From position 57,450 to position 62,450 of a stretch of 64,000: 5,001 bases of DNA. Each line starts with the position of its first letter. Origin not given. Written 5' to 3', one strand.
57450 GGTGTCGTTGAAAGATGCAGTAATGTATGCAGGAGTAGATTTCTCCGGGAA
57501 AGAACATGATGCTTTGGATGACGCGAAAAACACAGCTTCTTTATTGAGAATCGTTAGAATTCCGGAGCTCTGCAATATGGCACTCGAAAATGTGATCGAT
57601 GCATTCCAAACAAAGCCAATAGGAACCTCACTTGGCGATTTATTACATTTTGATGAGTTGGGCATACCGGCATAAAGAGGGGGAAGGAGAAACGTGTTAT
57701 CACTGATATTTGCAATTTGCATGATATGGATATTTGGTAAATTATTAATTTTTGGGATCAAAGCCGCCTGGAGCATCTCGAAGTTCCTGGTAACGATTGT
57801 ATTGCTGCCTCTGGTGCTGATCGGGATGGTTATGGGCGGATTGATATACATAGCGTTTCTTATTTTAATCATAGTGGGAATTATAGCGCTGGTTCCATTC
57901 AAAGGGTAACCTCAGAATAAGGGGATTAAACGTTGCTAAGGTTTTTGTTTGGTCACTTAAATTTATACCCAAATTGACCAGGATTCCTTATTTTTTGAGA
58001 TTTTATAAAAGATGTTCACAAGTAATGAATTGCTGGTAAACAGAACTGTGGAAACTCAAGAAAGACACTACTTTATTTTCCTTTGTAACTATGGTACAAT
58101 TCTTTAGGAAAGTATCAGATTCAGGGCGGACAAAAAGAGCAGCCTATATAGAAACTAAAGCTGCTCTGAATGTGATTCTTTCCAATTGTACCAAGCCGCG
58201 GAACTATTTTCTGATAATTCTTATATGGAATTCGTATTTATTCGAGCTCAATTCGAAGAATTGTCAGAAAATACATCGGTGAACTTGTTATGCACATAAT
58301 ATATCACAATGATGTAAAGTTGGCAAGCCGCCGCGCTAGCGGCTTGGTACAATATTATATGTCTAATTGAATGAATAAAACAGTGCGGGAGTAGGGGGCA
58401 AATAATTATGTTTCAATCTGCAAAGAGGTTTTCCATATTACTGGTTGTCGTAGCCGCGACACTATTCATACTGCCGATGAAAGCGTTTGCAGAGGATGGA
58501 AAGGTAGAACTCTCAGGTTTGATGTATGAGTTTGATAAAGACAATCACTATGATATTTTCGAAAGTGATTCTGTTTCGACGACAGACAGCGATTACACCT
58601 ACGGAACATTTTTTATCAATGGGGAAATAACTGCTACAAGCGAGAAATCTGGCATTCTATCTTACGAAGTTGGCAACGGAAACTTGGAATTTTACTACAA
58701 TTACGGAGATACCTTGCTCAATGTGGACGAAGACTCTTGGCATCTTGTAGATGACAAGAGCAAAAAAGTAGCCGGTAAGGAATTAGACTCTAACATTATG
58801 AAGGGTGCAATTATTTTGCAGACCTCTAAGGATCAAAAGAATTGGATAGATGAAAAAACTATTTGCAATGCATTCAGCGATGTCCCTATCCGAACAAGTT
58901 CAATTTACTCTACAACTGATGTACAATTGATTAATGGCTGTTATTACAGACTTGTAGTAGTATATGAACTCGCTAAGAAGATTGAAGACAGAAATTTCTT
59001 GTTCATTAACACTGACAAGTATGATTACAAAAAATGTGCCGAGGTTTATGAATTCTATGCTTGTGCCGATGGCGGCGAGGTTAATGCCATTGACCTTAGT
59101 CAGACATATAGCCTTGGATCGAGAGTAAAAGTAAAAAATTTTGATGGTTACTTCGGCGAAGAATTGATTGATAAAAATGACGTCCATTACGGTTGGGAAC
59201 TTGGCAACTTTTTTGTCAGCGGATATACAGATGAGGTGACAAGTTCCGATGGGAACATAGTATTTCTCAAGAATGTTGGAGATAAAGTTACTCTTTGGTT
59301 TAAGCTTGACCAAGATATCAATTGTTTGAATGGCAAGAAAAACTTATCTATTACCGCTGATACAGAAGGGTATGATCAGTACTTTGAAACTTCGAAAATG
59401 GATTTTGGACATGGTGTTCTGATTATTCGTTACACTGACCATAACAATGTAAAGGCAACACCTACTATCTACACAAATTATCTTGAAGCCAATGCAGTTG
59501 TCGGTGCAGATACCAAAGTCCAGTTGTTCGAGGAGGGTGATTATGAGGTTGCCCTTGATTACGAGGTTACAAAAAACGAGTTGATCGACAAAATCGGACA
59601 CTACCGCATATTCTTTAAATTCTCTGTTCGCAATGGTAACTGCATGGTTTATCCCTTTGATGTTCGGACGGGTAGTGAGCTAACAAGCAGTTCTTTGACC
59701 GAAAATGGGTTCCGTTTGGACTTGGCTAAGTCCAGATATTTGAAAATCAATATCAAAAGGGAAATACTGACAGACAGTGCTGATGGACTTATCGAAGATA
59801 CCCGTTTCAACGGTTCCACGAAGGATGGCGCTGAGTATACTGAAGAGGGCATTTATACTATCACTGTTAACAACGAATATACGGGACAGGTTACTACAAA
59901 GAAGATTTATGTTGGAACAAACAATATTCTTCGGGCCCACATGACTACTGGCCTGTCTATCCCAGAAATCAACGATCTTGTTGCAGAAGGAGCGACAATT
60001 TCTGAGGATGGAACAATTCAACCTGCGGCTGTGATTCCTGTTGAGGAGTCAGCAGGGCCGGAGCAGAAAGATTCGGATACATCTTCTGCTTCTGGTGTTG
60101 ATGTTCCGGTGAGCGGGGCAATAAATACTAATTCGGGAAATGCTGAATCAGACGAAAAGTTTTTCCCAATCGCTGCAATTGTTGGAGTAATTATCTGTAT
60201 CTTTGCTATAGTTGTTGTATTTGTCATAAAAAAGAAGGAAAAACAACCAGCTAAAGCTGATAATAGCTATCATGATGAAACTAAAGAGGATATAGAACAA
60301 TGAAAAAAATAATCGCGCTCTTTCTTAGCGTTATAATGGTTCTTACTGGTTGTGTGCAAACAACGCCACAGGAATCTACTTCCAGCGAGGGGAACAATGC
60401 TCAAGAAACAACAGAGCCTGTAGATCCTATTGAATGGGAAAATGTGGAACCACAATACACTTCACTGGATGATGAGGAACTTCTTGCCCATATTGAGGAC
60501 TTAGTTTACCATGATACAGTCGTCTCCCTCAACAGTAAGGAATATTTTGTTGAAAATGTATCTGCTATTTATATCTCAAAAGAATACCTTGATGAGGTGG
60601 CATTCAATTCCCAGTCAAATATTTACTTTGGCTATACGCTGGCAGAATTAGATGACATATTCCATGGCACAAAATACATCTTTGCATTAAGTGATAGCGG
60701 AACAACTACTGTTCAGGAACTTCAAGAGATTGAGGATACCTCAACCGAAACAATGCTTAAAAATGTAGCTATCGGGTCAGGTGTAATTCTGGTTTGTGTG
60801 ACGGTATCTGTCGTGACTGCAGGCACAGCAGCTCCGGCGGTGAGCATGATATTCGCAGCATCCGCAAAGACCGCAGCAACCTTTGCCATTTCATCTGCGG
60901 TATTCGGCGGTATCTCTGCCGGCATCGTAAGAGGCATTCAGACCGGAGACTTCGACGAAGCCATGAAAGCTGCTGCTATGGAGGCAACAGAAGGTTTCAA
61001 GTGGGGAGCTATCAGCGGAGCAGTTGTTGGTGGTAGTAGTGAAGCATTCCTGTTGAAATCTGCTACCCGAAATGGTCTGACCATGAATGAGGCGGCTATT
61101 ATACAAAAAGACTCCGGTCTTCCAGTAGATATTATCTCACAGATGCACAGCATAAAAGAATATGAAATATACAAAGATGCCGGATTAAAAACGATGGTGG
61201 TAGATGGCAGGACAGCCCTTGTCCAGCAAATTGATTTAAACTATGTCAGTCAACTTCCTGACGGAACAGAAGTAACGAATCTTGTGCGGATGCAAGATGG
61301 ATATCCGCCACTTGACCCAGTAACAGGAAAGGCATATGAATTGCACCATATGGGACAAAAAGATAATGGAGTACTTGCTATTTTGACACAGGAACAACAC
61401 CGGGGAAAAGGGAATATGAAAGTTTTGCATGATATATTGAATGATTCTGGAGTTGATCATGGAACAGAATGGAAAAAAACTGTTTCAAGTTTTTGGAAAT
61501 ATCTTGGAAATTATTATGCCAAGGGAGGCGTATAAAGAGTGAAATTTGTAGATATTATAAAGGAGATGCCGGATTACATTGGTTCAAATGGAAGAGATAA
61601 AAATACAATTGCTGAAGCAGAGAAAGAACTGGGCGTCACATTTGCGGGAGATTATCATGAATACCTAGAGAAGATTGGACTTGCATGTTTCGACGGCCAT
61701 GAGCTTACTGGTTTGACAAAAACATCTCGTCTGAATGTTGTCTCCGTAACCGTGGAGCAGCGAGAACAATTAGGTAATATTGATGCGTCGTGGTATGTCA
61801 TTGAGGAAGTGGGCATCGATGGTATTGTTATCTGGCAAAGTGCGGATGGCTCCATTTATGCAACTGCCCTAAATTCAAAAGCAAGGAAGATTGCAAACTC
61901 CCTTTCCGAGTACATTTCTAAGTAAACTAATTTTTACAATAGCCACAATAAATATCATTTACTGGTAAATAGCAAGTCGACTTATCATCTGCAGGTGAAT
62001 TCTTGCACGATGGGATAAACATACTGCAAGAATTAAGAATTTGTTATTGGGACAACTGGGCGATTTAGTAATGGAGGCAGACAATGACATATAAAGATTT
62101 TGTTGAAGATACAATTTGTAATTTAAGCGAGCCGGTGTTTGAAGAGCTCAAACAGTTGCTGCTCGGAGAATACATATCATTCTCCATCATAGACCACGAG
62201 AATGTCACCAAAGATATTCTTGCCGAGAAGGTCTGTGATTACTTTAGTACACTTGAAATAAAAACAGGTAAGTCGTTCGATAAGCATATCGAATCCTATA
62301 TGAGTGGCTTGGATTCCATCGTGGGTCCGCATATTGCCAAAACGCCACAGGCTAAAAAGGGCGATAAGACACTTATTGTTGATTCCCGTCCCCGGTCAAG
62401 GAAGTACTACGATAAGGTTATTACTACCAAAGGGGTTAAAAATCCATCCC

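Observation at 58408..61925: Candidate lipoprotein-tethered polymorphic toxin system in a monoderm bacterium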

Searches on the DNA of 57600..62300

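Call 63: search_rna_families(source=window, start=57600, end=62300, threshold=evalue, max_evalue=1)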
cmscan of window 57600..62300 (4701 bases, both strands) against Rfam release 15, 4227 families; matches with E-value up to 1: 0.
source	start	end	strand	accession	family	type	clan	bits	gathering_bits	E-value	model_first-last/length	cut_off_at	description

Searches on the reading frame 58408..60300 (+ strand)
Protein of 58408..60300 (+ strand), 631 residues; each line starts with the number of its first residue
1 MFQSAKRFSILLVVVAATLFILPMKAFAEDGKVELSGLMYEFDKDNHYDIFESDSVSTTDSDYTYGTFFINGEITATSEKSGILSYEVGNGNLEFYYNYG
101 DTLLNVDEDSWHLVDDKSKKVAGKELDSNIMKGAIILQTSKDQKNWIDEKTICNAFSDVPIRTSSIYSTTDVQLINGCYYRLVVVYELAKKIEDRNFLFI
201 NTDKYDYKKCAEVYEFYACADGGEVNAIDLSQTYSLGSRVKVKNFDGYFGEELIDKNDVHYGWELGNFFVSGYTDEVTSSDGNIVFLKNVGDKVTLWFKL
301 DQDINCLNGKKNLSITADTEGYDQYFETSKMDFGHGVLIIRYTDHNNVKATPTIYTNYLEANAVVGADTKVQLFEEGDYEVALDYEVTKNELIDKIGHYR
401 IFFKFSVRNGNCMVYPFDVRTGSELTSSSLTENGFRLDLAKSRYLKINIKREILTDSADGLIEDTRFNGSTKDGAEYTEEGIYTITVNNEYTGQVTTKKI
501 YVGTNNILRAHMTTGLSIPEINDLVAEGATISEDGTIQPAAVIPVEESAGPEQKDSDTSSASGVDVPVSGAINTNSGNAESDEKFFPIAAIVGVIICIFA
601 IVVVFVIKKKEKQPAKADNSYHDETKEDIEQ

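Call 3: search_protein_families(library=pfam, proteins=[window:58408-60300:+], max_evalue=0.1)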
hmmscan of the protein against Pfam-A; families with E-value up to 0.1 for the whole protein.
window:58408-60300:+ (631 aa): 4 families
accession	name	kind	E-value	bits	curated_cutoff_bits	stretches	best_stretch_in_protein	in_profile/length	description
PF19589.4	DUF6095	-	0.037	14.7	23.8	1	580-605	35-60/73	Family of unknown function (DUF6095)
PF14575.11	EphA2_TM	-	0.054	14.6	28.9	0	588-627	2-40/74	Ephrin type-A receptor 2 transmembrane domain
PF07331.16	TctB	-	0.09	13.4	29.1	0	579-616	25-58/137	Tripartite tricarboxylate transporter TctB family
PF13273.12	DUF4064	-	0.098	13.3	32.1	0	585-612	59-86/102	Protein of unknown function (DUF4064)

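Call 4: search_protein_families(library=ncbifam, proteins=[window:58408-60300:+], max_evalue=0.1)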
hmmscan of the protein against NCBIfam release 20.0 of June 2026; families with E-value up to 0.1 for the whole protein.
window:58408-60300:+ (631 aa): 0 families

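Call 9: find_homologous_proteins(query=window:58408-60300:+)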
Query window:58408-60300:+ (631 aa): 3726 proteins with E <= 0.001 among 8000 candidates; the best 120 are listed.
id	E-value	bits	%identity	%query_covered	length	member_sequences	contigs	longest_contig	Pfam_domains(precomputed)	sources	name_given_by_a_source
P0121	0.0e+0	1401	99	100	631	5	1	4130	-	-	-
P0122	5.9e-298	1007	73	96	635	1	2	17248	-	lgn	-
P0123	5.9e-298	1007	72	99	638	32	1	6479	-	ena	-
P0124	1.8e-296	1003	71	99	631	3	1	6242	-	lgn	-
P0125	2.5e-296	1002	71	99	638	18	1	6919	-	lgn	-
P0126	2.6e-295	999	71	100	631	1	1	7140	-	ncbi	-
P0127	3.3e-295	998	71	99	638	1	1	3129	-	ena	-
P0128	3.6e-295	998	71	99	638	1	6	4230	-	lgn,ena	-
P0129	1.4e-294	996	70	99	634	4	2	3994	-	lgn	-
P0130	4.0e-294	995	70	99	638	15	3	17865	-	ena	-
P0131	8.7e-294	994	71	99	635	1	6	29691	-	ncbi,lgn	-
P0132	1.0e-293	993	72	96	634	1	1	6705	-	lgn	-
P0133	1.2e-293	993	72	98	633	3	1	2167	-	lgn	-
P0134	1.3e-293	993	71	99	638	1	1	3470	-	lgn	-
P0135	1.4e-293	993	71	99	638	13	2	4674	-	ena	-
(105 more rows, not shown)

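Call 30: search_protein_families(library=padloc, proteins=[window:58408-60300:+], max_evalue=0.01)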
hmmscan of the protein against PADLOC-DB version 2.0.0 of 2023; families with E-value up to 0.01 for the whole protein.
window:58408-60300:+ (631 aa): 0 families

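Call 35: predict_structure(alignment_id=A1)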
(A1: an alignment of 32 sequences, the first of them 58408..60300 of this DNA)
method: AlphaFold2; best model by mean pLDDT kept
length: 631 residues; sequences in the alignment: 32
mean_pLDDT: 42.9   pTM: 0.31
mean pLDDT of the five models: 42.9, 37.9, 36.8, 35.6, 32.9
residues with pLDDT >= 90: 51; 70-90: 60; 50-70: 48; < 50: 472
segments of 3 or more residues with pLDDT < 50: 1-5, 18-143, 145-412, 543-590, 608-631
pLDDT, mean of each block of 10 residues (from residue 1): 52 54 26 20 22 28 28 31 31 28 26 32 42 41 45 31 24 36 40 24 32 36 25 28 34 35 34 40 38 34 28 22 19 26 28 22 27 35 34 31 31 70 83 81 70 86 82 81 83 75 92 91 91 87 42 28 25 22 33 67 56 30 26 28
secondary structure, 60 per line:
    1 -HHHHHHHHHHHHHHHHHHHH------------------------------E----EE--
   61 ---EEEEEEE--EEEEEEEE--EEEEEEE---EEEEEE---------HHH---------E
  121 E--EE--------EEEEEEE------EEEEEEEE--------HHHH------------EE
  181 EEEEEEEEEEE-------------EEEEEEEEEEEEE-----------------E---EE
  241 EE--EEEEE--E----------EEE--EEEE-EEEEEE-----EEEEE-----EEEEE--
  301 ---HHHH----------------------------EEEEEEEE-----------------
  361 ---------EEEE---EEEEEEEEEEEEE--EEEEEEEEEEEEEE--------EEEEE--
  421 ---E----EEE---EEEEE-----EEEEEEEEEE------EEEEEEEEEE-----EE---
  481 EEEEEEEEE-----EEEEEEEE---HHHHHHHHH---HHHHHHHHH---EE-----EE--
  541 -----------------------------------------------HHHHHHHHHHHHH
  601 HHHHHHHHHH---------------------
elements in order: H2-21 E64-70 E73-80 E83-89 E93-98 E134-140 E147-154 H163-166 E179-191 E205-217 E239-242 E245-249 E263-265 E268-271 E273-278 E284-288 E294-298 H304-307 E336-343 E370-373 E377-389 E392-405 E414-418 E429-431 E435-439 E445-454 E461-470 E481-489 E495-502 H506-514 H518-526 H588-610

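Call 53: fold_search(model_id=the predicted structure, library=pdb)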
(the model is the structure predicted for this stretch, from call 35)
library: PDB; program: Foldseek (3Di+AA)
matches with E <= 10: 704; with E <= 0.001: 0
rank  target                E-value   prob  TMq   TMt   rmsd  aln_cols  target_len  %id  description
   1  4gh7_D                9.5e-03  0.38  0.10  0.17  19.3       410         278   10  Crystal structure of Anticalin N7A in complex with oncofetal fibronectin fragment Fn7B8 (released 2012-12-26)
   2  4gh7_B                9.9e-03  0.47  0.10  0.19  18.9       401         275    9  Crystal structure of Anticalin N7A in complex with oncofetal fibronectin fragment Fn7B8 (released 2012-12-26)
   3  6bxu_A                1.2e-02  0.25  0.08  0.14  24.0       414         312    9  Crystal Structure of Mouse Protocadherin-15 EC5-7 I582T (released 2018-12-26)
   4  2x10                  1.2e-02  0.21  0.11  0.14  44.0       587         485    9  Crystal structure of the complete EphA2 ectodomain (released 2010-03-16)
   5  9hcj_10               2.9e-02  0.15  0.11  0.05  34.1       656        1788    9  D. discoideum nuclear pore complex (released 2024-12-25)
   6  9oz1_A                2.9e-02  0.14  0.10  0.09  40.2       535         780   10  Cryo-EM structure of chicken ROS1 in apo-state. Cryo-EM refinement is focused on the "leg" region of chicken ROS1. (released 2026-02-25)
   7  5xya                  3.7e-02  0.13  0.09  0.06  23.8       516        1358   12  Crystal structure of a serine protease from Streptococcus species (released 2018-08-08)
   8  8dh8_A                3.7e-02  0.10  0.09  0.08  31.2       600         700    9  Leptin-bound leptin receptor complex-full ECD (released 2023-04-19)
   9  2v5s_B                3.9e-02  0.16  0.11  0.14  24.9       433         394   10  Structural basis for Dscam isoform specificity (released 2007-09-11)
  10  2v5m_A                4.3e-02  0.14  0.10  0.14  24.5       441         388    9  Structural basis for Dscam isoform specificity (released 2007-09-11)
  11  4ak1                  5.1e-02  0.11  0.09  0.10  32.6       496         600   10  Structure of BT4661, a SusE-like surface located polysaccharide binding protein from the Bacteroides thetaiotaomicron he (released 2013-03-06)
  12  5uwv_A                6.5e-02  0.28  0.08  0.13  13.5       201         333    9  Crystal structure of Mycobacterium abscessus L,D-transpeptidase 2 (released 2017-08-16)
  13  1djs_A                6.9e-02  0.47  0.10  0.24  14.5       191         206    8  LIGAND-BINDING PORTION OF FIBROBLAST GROWTH FACTOR RECEPTOR 2 IN COMPLEX WITH FGF1 (released 2000-01-12)
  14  1epf_A                7.6e-02  0.47  0.11  0.24  12.7       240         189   11  CRYSTAL STRUCTURE OF THE TWO N-TERMINAL IMMUNOGLOBULIN DOMAINS OF THE NEURAL CELL ADHESION MOLECULE (NCAM) (released 2000-10-09)
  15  7mqs_F                7.6e-02  0.14  0.09  0.08  29.0       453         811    9  The insulin receptor ectodomain in complex with three venom hybrid insulin molecules - asymmetric conformation (released 2022-03-16)
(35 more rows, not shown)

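Call 67: search_protein_families(library=phrogs, proteins=[window:58408-60300:+], max_evalue=0.01)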
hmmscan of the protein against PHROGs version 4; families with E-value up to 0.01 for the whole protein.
window:58408-60300:+ (631 aa): 0 families

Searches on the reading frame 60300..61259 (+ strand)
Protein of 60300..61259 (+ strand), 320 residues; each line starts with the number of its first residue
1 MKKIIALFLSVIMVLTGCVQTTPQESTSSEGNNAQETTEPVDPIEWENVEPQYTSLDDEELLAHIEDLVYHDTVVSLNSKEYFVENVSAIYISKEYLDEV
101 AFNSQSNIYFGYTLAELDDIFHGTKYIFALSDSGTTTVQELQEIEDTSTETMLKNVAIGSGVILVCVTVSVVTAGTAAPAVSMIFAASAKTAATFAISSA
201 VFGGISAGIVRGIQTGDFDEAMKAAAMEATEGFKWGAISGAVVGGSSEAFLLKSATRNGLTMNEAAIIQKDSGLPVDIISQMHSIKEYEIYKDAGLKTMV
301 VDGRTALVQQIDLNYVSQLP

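Call 31: search_protein_representatives(protein=window:60300-61259:+)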
Query: 320 residues. Proteins with E-value up to 0.001 (for the whole library): 655; up to 1e-10: 491; up to 1e-30: 304. The best 150 are listed.
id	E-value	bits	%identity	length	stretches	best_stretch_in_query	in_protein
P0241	4.0e-119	413.6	64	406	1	1-319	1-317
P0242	5.4e-105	367.2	57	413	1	1-319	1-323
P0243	7.1e-103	360.3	54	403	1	1-314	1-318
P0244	1.6e-96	339.4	54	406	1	1-320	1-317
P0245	6.4e-94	330.9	52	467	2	35-296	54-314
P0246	6.4e-93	327.6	53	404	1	1-320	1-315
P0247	3.9e-89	315.2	54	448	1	23-316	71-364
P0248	1.5e-88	313.3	49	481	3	27-289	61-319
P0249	7.7e-88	311.0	47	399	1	1-314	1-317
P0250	1.2e-87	310.4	51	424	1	1-320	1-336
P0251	1.4e-87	310.1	48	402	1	1-319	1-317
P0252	3.1e-87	309.0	51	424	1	1-316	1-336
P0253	2.4e-86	306.1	46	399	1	1-317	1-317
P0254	3.3e-86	305.6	53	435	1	1-313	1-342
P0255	7.4e-86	304.5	49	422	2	1-296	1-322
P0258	1.8e-84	299.9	54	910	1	53-320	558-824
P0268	7.1e-79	281.6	58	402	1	1-267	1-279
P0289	1.1e-68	248.2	52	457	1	1-264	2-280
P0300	9.8e-67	241.7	56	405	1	53-272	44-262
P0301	2.9e-66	240.2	56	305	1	48-254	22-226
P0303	5.7e-66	239.2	44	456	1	1-312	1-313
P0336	1.6e-60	221.3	50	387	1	1-247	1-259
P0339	3.4e-60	220.3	62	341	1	141-317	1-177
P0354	5.7e-57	209.7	54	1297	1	50-257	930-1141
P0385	1.3e-52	195.4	43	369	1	1-255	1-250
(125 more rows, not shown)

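Call 34: search_protein_families(library=pfam, proteins=[P0268, P0336, P0289, P0300, P0385, P0301, P0339, P0354, P0258, P0303], max_evalue=0.01)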
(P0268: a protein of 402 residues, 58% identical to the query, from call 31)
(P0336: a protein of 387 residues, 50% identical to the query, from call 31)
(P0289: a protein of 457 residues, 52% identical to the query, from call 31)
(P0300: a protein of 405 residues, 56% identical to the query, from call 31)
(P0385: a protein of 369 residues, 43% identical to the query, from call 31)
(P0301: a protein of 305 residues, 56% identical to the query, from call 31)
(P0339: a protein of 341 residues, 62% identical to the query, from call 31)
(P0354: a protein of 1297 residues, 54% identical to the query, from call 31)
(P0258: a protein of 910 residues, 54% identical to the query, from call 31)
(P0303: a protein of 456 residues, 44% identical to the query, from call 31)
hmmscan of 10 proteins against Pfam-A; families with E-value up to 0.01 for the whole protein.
P0268 (402 aa): 1 family
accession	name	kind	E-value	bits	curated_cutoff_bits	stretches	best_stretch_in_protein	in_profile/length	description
PF19923.4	DUF6386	-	0.005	16.9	25.9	0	127-167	37-77/145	Family of unknown function (DUF6386)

P0336 (387 aa): 2 families
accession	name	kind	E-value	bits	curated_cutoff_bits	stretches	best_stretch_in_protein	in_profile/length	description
PF14414.12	WHH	-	4.3e-14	52.4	25.1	1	340-383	3-42/43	A nuclease of the HNH/ENDO VII superfamily with conserved WHH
PF12639.13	Colicin-DNase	-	3.7e-08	34.5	25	1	295-366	8-90/96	DNase/tRNase domain of colicin-like bacteriocin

P0289 (457 aa): 0 families

P0300 (405 aa): 1 family
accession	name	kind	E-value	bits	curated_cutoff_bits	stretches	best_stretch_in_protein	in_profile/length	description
PF14412.12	AHH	-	5.6e-11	42.8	22.3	1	300-386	12-91/111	A nuclease family of the HNH/ENDO VII superfamily with conserved AHH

P0385 (369 aa): 0 families

P0301 (305 aa): 1 family
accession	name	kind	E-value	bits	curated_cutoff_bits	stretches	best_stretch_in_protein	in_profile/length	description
PF00545.25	Ribonuclease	-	3.8e-11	43.8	24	1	215-304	19-97/98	ribonuclease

P0339 (341 aa): 0 families

P0354 (1297 aa): 1 family
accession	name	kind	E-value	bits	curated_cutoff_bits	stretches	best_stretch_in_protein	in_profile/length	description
PF04810.20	zf-Sec23_Sec24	-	4.1e-05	23.9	25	1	72-106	3-37/39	Sec23/Sec24 zinc finger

P0258 (910 aa): 1 family
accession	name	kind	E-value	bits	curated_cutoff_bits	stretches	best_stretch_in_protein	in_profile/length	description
PF14411.12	LHH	-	5.4e-19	68.6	23.3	1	830-905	1-74/76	A nuclease of the HNH/ENDO VII superfamily with conserved LHH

P0303 (456 aa): 0 families
